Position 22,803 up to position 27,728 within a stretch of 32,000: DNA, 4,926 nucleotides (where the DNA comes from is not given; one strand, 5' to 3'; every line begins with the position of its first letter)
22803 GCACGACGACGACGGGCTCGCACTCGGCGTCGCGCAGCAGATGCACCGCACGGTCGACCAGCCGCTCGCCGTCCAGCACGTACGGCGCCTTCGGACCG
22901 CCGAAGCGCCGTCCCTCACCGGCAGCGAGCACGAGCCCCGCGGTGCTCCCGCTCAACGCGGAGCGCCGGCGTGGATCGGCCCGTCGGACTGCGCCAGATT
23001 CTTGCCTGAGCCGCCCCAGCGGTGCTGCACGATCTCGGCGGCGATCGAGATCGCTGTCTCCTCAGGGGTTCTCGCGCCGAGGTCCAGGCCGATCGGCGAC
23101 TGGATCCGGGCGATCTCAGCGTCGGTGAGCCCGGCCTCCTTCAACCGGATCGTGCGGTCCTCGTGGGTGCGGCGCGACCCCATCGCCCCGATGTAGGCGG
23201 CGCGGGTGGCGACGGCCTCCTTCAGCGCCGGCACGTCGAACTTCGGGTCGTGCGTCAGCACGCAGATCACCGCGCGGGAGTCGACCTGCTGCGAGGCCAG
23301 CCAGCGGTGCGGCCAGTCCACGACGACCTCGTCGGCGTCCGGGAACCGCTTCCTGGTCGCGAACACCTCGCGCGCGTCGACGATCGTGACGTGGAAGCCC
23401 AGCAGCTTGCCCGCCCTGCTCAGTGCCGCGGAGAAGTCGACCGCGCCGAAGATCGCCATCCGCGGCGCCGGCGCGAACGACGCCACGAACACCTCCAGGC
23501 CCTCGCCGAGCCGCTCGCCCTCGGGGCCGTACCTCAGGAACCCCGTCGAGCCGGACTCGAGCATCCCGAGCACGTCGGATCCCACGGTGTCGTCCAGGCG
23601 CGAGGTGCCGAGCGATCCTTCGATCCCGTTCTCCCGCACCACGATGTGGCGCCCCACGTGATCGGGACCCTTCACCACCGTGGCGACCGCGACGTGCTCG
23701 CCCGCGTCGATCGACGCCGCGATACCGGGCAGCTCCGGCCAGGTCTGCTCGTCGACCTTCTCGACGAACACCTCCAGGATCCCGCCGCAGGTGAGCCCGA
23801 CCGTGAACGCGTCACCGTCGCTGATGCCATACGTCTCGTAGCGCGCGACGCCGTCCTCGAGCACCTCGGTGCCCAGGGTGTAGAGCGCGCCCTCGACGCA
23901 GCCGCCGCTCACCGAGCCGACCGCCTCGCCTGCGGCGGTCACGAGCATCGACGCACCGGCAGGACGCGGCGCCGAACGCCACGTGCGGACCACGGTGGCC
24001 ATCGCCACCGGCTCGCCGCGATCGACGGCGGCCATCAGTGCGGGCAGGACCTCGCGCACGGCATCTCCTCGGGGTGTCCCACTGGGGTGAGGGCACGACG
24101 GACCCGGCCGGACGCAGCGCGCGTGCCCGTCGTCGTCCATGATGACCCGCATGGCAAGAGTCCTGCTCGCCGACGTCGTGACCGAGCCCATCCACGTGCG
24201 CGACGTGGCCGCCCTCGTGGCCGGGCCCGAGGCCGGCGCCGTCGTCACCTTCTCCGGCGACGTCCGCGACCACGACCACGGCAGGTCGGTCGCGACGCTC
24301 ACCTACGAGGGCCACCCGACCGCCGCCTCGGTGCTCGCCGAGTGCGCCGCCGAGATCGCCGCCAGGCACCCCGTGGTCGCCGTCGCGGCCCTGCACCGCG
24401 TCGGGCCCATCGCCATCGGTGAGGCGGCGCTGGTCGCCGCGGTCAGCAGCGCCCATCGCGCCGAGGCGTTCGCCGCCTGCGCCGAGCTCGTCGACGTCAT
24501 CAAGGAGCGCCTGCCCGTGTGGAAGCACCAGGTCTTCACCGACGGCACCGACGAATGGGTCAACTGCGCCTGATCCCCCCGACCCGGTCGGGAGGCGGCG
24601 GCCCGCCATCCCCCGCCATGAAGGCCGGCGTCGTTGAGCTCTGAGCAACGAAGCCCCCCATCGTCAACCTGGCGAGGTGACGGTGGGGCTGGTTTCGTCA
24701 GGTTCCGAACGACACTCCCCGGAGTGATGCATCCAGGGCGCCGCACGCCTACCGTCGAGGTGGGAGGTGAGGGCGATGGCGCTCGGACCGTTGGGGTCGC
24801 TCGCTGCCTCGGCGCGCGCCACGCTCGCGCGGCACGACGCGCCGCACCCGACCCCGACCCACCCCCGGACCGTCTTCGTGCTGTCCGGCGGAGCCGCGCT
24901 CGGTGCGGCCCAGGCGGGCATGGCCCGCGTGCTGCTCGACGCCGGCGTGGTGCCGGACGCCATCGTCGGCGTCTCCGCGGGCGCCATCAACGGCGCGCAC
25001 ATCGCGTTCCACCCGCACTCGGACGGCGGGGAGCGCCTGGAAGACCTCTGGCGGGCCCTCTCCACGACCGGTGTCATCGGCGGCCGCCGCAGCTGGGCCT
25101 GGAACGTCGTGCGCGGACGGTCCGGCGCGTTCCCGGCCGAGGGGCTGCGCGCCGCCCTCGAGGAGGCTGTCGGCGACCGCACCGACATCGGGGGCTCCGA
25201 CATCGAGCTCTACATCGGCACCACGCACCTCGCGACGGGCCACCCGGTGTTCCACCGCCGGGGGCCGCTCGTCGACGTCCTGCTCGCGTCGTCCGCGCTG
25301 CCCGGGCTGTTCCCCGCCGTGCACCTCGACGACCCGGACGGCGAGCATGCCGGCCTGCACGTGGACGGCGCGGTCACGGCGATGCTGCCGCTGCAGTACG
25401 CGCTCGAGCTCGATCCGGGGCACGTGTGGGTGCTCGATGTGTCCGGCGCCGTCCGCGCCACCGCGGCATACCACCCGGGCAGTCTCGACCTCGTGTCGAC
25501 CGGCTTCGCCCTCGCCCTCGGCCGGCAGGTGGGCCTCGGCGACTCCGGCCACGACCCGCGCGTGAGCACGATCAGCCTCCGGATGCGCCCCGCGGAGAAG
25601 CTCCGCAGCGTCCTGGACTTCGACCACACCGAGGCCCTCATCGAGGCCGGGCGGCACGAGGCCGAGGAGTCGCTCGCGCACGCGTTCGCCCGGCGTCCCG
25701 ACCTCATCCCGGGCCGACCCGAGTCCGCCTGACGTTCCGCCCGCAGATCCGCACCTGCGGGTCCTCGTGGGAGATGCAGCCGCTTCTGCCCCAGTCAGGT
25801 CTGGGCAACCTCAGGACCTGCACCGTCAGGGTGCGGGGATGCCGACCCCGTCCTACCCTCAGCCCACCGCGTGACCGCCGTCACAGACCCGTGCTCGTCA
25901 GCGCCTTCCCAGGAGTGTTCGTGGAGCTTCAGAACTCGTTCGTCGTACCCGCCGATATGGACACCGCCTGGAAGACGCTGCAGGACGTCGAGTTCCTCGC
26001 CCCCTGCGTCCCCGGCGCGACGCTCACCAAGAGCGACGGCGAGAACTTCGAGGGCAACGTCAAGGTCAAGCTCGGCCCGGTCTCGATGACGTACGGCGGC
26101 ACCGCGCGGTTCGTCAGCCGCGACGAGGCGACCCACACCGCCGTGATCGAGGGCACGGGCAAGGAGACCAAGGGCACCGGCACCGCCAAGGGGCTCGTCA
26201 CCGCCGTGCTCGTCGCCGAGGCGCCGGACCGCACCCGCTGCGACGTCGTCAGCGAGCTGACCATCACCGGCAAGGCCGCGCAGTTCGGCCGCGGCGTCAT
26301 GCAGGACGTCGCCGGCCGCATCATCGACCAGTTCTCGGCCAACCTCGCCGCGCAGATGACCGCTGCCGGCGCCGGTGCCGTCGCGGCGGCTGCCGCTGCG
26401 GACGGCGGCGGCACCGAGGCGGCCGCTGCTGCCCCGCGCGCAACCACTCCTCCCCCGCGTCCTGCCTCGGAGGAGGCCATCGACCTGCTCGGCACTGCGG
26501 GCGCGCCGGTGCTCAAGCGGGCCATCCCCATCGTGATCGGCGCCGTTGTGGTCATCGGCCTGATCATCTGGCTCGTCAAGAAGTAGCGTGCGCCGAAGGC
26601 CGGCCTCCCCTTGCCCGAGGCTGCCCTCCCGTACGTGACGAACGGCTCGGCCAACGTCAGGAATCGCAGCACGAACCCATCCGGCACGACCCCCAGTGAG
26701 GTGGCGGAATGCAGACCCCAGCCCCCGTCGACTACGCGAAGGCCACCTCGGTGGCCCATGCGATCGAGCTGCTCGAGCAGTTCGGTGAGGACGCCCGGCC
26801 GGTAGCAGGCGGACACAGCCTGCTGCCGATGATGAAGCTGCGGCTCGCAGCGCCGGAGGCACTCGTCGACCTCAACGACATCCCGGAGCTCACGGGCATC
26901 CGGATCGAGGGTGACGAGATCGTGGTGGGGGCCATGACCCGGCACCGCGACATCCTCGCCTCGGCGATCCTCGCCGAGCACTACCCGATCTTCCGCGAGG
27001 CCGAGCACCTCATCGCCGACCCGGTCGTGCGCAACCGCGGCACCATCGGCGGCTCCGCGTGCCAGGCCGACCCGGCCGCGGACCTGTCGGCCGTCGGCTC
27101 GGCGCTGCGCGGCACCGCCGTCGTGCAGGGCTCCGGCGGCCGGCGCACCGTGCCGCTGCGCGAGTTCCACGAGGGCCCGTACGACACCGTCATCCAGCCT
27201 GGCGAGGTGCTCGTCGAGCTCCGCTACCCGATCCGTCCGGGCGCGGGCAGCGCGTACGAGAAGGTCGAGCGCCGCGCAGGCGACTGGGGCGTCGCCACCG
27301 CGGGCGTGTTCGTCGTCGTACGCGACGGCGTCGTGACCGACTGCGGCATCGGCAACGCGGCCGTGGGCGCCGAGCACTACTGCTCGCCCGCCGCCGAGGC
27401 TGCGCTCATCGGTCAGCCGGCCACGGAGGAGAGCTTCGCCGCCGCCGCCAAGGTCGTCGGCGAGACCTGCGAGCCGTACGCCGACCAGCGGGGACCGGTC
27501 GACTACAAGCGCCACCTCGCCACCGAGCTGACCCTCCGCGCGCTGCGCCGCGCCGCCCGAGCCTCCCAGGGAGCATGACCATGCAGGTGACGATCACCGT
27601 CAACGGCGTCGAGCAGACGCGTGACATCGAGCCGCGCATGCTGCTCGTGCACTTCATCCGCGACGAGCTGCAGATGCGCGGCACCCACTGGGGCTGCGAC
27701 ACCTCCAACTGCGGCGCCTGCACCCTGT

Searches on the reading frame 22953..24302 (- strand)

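Call 72: search_protein_families(library=pfam, proteins=[window:22953-24302:-], max_evalue=0.00001)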
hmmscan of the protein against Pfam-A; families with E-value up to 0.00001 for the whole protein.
window:22953-24302:- (449 aa): 2 families
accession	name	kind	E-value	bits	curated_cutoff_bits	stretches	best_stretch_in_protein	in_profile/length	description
PF13478.12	XdhC_C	-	1.8e-42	145.3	29.7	1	282-424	1-125/125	XdhC Rossmann domain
PF02625.21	XdhC_CoxI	-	1.7e-33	114.8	24.3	2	93-159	2-68/68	XdhC and CoxI family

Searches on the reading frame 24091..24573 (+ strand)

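Call 86: search_protein_families(library=pfam, proteins=[window:24091-24573:+], max_evalue=0.001)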
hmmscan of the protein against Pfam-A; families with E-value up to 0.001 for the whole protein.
window:24091-24573:+ (160 aa): 1 family
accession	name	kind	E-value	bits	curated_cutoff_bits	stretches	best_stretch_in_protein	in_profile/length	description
PF02391.22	MoaE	-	7.6e-34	116.7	23.4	1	30-140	2-114/114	MoaE protein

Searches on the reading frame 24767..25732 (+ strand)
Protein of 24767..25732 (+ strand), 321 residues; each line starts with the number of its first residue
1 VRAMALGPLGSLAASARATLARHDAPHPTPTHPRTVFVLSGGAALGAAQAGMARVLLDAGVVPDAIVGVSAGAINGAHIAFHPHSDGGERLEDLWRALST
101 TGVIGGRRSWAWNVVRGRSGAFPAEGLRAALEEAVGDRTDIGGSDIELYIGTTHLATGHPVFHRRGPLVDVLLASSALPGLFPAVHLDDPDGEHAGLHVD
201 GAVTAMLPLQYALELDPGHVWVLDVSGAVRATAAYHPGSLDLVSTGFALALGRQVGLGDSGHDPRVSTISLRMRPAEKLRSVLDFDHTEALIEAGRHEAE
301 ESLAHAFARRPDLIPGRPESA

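Call 72: search_protein_families(library=pfam, proteins=[window:24767-25732:+], max_evalue=0.00001)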
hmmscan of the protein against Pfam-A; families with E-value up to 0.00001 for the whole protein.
window:24767-25732:+ (321 aa): 1 family
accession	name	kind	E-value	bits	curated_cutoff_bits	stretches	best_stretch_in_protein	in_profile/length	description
PF01734.28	Patatin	-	1.1e-28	101.2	27.7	1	38-213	2-191/191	Patatin-like phospholipase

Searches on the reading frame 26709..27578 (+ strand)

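Call 72: search_protein_families(library=pfam, proteins=[window:26709-27578:+], max_evalue=0.00001)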
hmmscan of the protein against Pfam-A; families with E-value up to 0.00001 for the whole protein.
window:26709-27578:+ (289 aa): 2 families
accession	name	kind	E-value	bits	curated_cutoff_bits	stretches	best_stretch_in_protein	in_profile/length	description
PF00941.27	FAD_binding_5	-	1.7e-46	158.6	27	1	7-174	3-168/170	FAD binding domain in molybdopterin dehydrogenase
PF03450.22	CO_deh_flav_C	-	2.5e-20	72.9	25.5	1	182-281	2-101/102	CO dehydrogenase flavoprotein C-terminal domain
